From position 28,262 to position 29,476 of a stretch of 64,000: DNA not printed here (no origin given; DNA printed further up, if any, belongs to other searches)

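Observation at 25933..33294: Cluster A: candidate lipid-linked glycosylation / envelope-modification locus with methylation and hydroxyacid chemistry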

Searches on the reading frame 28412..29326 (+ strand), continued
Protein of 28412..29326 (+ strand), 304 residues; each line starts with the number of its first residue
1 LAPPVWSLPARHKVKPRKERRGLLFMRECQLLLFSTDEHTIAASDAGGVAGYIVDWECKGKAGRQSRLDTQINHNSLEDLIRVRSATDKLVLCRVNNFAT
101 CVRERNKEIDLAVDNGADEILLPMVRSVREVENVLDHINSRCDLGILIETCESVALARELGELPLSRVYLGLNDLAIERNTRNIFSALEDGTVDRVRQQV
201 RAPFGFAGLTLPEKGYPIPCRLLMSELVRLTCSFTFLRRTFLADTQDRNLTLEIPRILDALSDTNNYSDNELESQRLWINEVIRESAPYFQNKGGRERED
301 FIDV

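Call 44: search_protein_families(library=ncbifam, proteins=[L010:8813-9787:+, L024:9999-10961:+, L069:7537-9795:+, L024:10945-11796:+, L024:11703-12548:+], max_evalue=0.00001)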
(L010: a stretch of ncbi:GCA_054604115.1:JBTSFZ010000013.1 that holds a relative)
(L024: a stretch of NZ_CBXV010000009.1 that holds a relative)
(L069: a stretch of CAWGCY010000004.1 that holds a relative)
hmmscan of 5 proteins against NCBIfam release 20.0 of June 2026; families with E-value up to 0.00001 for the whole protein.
L010:8813-9787:+ (324 aa): 34 families (the best 25 are shown)
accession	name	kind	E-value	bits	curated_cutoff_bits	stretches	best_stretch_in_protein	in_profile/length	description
TIGR01181.1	dTDP_gluc_dehyt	equivalog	3.5e-46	157.8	365.1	1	7-312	1-316/321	dTDP-glucose 4,6-dehydratase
TIGR04180.1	EDH_00030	hypoth_equivalog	5e-38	130.8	475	1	8-294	1-296/297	NAD-dependent 4,6-dehydratase LegB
NF007490.0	PRK10084.1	subfamily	5.2e-32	111.2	649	2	134-313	155-340/361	dTDP-glucose 4,6-dehydratase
NF007582.0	PRK10217.1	equivalog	2.7e-30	105.7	698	1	6-315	2-339/355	dTDP-glucose 4,6-dehydratase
TIGR01179.1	galE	equivalog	3.8e-30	104.9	262.3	2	7-178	1-178/332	UDP-glucose 4-epimerase GalE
TIGR02197.1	heptose_epim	equivalog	8.5e-27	94.1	274.6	1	8-309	1-315/316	ADP-glyceromanno-heptose 6-epimerase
TIGR02622.1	CDP_4_6_dhtase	equivalog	7.1e-25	87.9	278.45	1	4-308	3-331/352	CDP-glucose 4,6-dehydratase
NF047922.1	GDPFucSynFcl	equivalog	5e-21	75.5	500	1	5-311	2-305/308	GDP-L-fucose synthase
TIGR03466.1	HpnA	hypoth_equivalog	1.1e-20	73.8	367.65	1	7-170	2-164/327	hopanoid-associated sugar epimerase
NF052578.1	StrlDmthSdmBMthl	equivalog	8.2e-19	68.5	600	1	8-258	3-247/328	sterol demethylase protein SdmB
NF042423.1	oxyalk_red_Shew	equivalog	4.1e-17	62.3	580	1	6-229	9-225/331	2-alkyl-3-oxoalkanoate reductase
TIGR01746.1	Thioester-redct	subfamily_domain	3.8e-15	56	213.35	1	8-261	2-285/371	thioester reductase domain-containing protein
NF042422.1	oxyalk_red_OleD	equivalog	8.1e-15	55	580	1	7-233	2-222/329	2-alkyl-3-oxoalkanoate reductase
TIGR01214.1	rmlD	equivalog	8.9e-15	54.5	224.05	1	7-163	1-141/285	dTDP-4-dehydrorhamnose reductase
NF011728.1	PRK15181.1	equivalog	1.4e-14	53.9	760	1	3-310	13-340/348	Vi polysaccharide biosynthesis UDP-N-acetylglucosaminuronic acid C-4 epimerase TviC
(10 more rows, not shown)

L024:9999-10961:+ (320 aa): 22 families
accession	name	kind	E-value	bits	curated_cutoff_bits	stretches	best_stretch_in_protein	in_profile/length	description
TIGR01181.1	dTDP_gluc_dehyt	equivalog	1.3e-34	119.8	365.1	1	9-313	2-315/321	dTDP-glucose 4,6-dehydratase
TIGR04180.1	EDH_00030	hypoth_equivalog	6.9e-32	110.7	475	1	10-295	2-295/297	NAD-dependent 4,6-dehydratase LegB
TIGR01179.1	galE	equivalog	4.2e-30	104.7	262.3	2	10-181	3-179/332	UDP-glucose 4-epimerase GalE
NF007582.0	PRK10217.1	equivalog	2.1e-21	76.4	698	1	9-312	4-334/355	dTDP-glucose 4,6-dehydratase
NF007490.0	PRK10084.1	subfamily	3.6e-21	75.6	649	1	9-311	3-336/361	dTDP-glucose 4,6-dehydratase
TIGR02197.1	heptose_epim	equivalog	2e-19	69.9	274.6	1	10-310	2-314/316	ADP-glyceromanno-heptose 6-epimerase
TIGR02622.1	CDP_4_6_dhtase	equivalog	2.7e-18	66.2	278.45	1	4-311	2-332/352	CDP-glucose 4,6-dehydratase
NF047922.1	GDPFucSynFcl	equivalog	4.2e-18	65.8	500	1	57-311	36-303/308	GDP-L-fucose synthase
TIGR03466.1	HpnA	hypoth_equivalog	7.3e-16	58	367.65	1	9-262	3-250/327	hopanoid-associated sugar epimerase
NF052578.1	StrlDmthSdmBMthl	equivalog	4.3e-15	56.3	600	1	8-261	2-248/328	sterol demethylase protein SdmB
NF043036.1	ErythonDh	equivalog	3.7e-14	52.7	325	1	9-268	3-276/321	D-erythronate dehydrogenase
NF011728.1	PRK15181.1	equivalog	9e-11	41.3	760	1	9-309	18-337/348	Vi polysaccharide biosynthesis UDP-N-acetylglucosaminuronic acid C-4 epimerase TviC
TIGR01214.1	rmlD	equivalog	3.9e-10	39.3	224.05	1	10-206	3-177/285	dTDP-4-dehydrorhamnose reductase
NF008360.0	PRK11150.1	equivalog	2.1e-09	37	452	0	125-254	116-250/310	ADP-glyceromanno-heptose 6-epimerase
NF058621.1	DiazavRedAvaA7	equivalog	3.4e-09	36.8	400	1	9-239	3-229/304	3-diazoavenalumate denitrifying reductase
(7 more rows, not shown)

L069:7537-9795:+ (752 aa): 0 families

L024:10945-11796:+ (283 aa): 12 families
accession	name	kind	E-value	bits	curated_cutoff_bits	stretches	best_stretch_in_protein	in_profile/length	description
NF007986.1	PRK10714.1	equivalog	4.5e-31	108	529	1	17-221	6-212/316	undecaprenyl-phosphate 4-deoxy-4-formamido-L-arabinose transferase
NF047588.1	GlcsyltransPgfSStrep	equivalog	1.1e-22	80.7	500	1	19-230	3-216/308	glycosyltransferase PgfS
NF047683.1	TeichurnBiosyTuaG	equivalog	3.2e-15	56.5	400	1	18-136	7-122/252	teichuronic acid biosynthesis protein TuaG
NF007482.0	PRK10073.1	equivalog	5e-11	42.2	423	1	16-133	5-118/334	glycosyltransferase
TIGR03937.1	PgaC_IcaA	equivalog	2.1e-10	40.1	422.3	1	12-128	40-153/407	poly-beta-1,6-N-acetyl-D-glucosamine synthase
NF041875.1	EPS_EpsD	equivalog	2.8e-10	40.1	370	1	19-134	1-113/325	exopolysaccharide biosynthesis glycosyltransferase EpsD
TIGR03965.1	mycofact_glyco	equivalog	4.1e-09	35.8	280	1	15-133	72-187/467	mycofactocin biosynthesis glycosyltransferase MftF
NF010496.0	PRK13915.1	equivalog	2e-08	33.7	262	1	15-131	29-149/307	glucosyl-3-phosphoglycerate synthase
TIGR04283.1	glyco_like_mftF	equivalog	5.7e-08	32.6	182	1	19-134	1-107/221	TIGR04283 family arsenosugar biosynthesis glycosyltransferase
NF050050.1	ProtGlycPglI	equivalog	5.2e-06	26.1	500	1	18-127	3-110/306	GalNAc(5)-diNAcBac-PP-undecaprenol beta-1,3-glucosyltransferase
NF038302.1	EPS_HpsE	equivalog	7.8e-06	25.1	300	0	18-111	2-97/307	hormogonium polysaccharide biosynthesis glycosyltransferase HpsE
NF050819.1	PolSacchBiosHfsG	equivalog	8e-06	25.2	500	0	14-136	9-128/302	polysaccharide biosynthesis protein HfsG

L024:11703-12548:+ (281 aa): 13 families
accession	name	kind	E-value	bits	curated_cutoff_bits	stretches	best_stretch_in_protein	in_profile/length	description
NF043040.1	corrin_prot_MT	hypoth_equivalog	2.7e-12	46.6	180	1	75-188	32-147/216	corrinoid protein-associated methyltransferase CpaM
NF045667.1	MTase_DVU1556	equivalog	3.3e-12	46.3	155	1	64-187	2-118/213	DVU_1556 family methyltransferase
TIGR01983.1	UbiG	equivalog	3.7e-11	42.7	102.95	1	78-189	49-152/228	bifunctional 2-polyprenyl-6-hydroxyphenol methylase/3-demethylubiquinol 3-O-methyltransferase UbiG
NF047649.1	MTase_UXPK_star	exception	1.4e-09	37.4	460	1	80-188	69-181/283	methyltransferase/UXPK-star double selenoprotein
TIGR02021.1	BchM-ChlM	equivalog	5.7e-09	35.7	158.9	1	60-200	28-164/218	magnesium protoporphyrin IX methyltransferase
NF007610.0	PRK10258.1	equivalog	1.4e-08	34.4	342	1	82-188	36-138/251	malonyl-ACP O-methyltransferase BioC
NF001241.0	PRK00216.1-2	equivalog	1.4e-07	31.4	327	1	79-190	42-149/231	demethylmenaquinone methyltransferase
NF008823.0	PRK11873.1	subfamily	1.5e-07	31.2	263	1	83-187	72-180/272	arsenite methyltransferase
NF041820.1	daptide_MTase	equivalog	4.9e-07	29.5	175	1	91-188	39-142/243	daptide-type RiPP biosynthesis methyltransferase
NF041537.1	ArsM_AhpD_UU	exception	6.9e-07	28.4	510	1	81-188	69-180/345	arsenite methyltransferase/AhpD domain selenoprotein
TIGR02072.1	BioC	equivalog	1.9e-06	27.9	184.95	1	90-188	36-132/244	malonyl-ACP O-methyltransferase BioC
NF041536.1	ArsM_DUF2284_UU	exception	4.6e-06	25.2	575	1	81-188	69-180/459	arsenite methyltransferase/DUF2284 domain selenoprotein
NF008992.0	PRK12335.1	equivalog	6.1e-06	25.6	303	1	91-167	125-200/289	SAM-dependent methyltransferase TehB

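Call 55: search_protein_families(library=pfam, proteins=[L065:9732-11219:+], max_evalue=0.01)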
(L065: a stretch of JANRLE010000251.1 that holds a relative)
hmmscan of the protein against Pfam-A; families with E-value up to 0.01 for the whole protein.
L065:9732-11219:+ (495 aa): 1 family
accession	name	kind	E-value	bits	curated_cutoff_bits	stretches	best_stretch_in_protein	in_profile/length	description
PF13231.12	PMT_2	-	0.00093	19.9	26.1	1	79-229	3-153/160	Dolichyl-phosphate-mannose-protein mannosyltransferase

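Call 62: search_protein_families(library=pfam, proteins=[L090:10738-14289:+, L062:8945-11047:+, L085:11938-14028:+, L069:7537-9795:+], max_evalue=0.001)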
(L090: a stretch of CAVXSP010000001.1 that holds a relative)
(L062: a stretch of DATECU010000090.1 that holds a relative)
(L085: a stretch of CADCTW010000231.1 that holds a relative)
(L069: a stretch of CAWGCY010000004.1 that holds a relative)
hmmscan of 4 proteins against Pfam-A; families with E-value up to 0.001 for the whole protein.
L090:10738-14289:+ (1183 aa): 1 family
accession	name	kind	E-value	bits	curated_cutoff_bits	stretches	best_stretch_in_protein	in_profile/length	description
PF00535.33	Glycos_transf_2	-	1.5e-21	77.5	23.3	1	9-126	1-118/168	Glycosyl transferase family 2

L062:8945-11047:+ (700 aa): 1 family
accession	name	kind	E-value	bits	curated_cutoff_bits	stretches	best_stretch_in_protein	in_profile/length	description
PF13231.12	PMT_2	-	3.8e-05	24.4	26.1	1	260-409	3-154/160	Dolichyl-phosphate-mannose-protein mannosyltransferase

L085:11938-14028:+ (696 aa): 1 family
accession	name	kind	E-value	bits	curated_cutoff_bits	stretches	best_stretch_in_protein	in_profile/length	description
PF13231.12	PMT_2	-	0.0006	20.5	26.1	1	253-412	3-155/160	Dolichyl-phosphate-mannose-protein mannosyltransferase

L069:7537-9795:+ (752 aa): 0 families

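Call 71: search_protein_families(library=pfam, proteins=[L028:18-1436:+, L028:2317-3138:+, L028:3401-5185:-, L032:7628-8998:+, L032:9889-12333:-, L089:7977-8924:+, L089:9872-10825:-, L089:10850-11980:-, L069:10510-11964:-, L013:8271-8978:+], max_evalue=0.001)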
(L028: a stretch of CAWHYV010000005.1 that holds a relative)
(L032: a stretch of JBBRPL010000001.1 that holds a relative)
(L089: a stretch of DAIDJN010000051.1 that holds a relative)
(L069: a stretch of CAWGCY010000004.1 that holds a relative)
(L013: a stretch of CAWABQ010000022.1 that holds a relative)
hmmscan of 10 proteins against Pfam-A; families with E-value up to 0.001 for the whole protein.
L028:18-1436:+ (472 aa): 1 family
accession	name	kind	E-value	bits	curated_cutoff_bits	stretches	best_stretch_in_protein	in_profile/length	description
PF13231.12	PMT_2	-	1.1e-05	26.1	26.1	1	28-159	24-160/160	Dolichyl-phosphate-mannose-protein mannosyltransferase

L028:2317-3138:+ (273 aa): 2 families
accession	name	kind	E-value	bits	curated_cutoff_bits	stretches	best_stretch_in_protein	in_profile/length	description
PF13704.12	Glyco_tranf_2_4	-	3.8e-11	43.8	27.5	1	10-105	1-96/98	Glycosyl transferase family 2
PF01697.33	Glyco_transf_92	-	4.2e-06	27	23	1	19-109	23-126/249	Glycosyltransferase family 92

L028:3401-5185:- (594 aa): 3 families
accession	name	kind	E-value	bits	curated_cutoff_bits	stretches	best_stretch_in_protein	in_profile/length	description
PF13489.12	Methyltransf_23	-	1.4e-09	38.3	27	1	408-544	14-155/164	Methyltransferase domain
PF13649.12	Methyltransf_25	-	0.00013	23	27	1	416-494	1-89/97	Methyltransferase domain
PF08241.18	Methyltransf_11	-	0.00043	21.3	21.2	0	417-485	1-74/95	Methyltransferase domain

L032:7628-8998:+ (456 aa): 4 families
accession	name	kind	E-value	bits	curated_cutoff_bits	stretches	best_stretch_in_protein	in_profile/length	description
PF00535.33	Glycos_transf_2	-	2.7e-27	96.2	23.3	1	7-145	1-141/168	Glycosyl transferase family 2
PF10111.15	Glyco_tranf_2_2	-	4.5e-05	23.5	27.3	1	27-106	22-104/276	Glycosyltransferase like family 2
PF13489.12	Methyltransf_23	-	0.00014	22.1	27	1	324-386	93-159/164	Methyltransferase domain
PF13704.12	Glyco_tranf_2_4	-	0.0008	20.3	27.5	0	24-95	12-83/98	Glycosyl transferase family 2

L032:9889-12333:- (814 aa): 0 families

L089:7977-8924:+ (315 aa): 3 families
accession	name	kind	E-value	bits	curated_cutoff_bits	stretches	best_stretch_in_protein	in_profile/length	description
PF00535.33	Glycos_transf_2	-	6.7e-24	85.1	23.3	1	24-184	1-166/168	Glycosyl transferase family 2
PF10111.15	Glyco_tranf_2_2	-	2.6e-17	63.6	27.3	1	33-228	12-223/276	Glycosyltransferase like family 2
PF13641.12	Glyco_tranf_2_3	-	1.1e-08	35.8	27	1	21-208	2-198/230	Glycosyltransferase like family 2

L089:9872-10825:- (317 aa): 9 families
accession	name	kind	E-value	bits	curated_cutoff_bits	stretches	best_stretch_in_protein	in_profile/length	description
PF13847.12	Methyltransf_31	-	7e-33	113.8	27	1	73-211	2-133/145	Methyltransferase domain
PF13649.12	Methyltransf_25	-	3.4e-21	76.2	27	1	78-178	1-97/97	Methyltransferase domain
PF08241.18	Methyltransf_11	-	1e-20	74.6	21.2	1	79-181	1-94/95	Methyltransferase domain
PF01209.24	Ubie_methyltran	-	5.9e-15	55.7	20.1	1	71-184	44-153/233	ubiE/COQ5 methyltransferase family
PF08242.18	Methyltransf_12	-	2.1e-14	54.4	30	1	79-180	1-98/98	Methyltransferase domain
PF13489.12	Methyltransf_23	-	5.6e-13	49.4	27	1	71-224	19-159/164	Methyltransferase domain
PF06325.19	PrmA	-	2.3e-07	31.1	22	1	72-186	159-262/296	Ribosomal protein L11 methyltransferase (PrmA)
PF01135.25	PCMT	-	5.8e-05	23.4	20.3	1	70-121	69-120/210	Protein-L-isoaspartate(D-aspartate) O-methyltransferase (PCMT)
PF20922.3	Anamorsin_N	-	0.00021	21.5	27.1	1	136-188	40-93/163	Anamorsin, N-terminal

L089:10850-11980:- (376 aa): 1 family
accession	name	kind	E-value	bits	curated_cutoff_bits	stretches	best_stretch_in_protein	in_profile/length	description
PF01758.21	SBF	-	2.5e-58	197.4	24.3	1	53-251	1-189/191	Sodium Bile acid symporter family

L069:10510-11964:- (484 aa): 0 families

L013:8271-8978:+ (235 aa): 0 families
